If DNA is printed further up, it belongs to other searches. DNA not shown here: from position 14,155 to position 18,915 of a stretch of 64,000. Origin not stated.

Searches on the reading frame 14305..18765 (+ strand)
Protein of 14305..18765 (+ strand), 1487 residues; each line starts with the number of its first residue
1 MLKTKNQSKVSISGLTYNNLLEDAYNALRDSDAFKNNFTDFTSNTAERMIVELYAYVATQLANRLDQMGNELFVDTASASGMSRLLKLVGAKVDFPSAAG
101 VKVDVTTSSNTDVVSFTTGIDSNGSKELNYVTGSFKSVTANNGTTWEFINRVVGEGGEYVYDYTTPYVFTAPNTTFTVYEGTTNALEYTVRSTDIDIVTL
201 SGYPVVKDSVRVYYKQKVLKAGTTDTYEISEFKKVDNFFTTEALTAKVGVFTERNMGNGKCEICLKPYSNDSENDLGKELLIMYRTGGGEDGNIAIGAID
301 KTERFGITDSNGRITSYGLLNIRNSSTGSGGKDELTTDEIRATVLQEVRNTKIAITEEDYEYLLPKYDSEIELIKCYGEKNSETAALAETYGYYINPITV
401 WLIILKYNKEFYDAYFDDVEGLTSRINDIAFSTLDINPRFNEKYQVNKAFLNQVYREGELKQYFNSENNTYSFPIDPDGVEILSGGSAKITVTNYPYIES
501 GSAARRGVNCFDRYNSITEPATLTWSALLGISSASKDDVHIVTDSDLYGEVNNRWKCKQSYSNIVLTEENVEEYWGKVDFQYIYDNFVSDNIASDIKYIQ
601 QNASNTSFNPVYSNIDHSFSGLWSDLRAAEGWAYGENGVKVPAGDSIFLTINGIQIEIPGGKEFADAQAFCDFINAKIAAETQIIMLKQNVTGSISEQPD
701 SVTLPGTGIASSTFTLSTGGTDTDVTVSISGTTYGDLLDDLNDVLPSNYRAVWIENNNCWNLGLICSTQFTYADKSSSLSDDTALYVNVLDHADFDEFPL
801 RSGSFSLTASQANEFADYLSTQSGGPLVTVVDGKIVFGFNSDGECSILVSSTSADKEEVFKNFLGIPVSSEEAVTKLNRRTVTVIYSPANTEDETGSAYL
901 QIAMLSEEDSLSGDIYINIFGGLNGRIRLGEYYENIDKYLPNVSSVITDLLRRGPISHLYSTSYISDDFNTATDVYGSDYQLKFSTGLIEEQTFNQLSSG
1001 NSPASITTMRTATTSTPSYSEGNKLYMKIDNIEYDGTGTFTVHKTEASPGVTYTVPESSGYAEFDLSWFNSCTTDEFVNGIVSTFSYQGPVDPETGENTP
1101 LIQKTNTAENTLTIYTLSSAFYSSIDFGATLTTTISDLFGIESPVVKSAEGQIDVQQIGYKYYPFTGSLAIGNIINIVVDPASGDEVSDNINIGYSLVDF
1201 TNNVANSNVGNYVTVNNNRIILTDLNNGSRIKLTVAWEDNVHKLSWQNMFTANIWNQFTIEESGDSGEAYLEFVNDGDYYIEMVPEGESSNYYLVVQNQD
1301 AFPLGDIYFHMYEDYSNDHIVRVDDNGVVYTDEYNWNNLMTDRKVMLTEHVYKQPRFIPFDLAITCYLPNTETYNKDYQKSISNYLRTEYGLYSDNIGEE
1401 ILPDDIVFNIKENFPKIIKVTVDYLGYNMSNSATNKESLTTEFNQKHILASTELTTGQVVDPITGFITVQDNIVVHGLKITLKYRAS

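Call 12: search_protein_families(library=phrogs, proteins=[window:14305-18765:+], max_evalue=0.00001)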
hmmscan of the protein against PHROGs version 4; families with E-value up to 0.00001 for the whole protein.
window:14305-18765:+ (1487 aa): 1 family
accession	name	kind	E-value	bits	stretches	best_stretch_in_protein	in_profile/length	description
phrog_6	-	tail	8.6e-11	42.2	1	15-363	70-264/548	baseplate wedge subunit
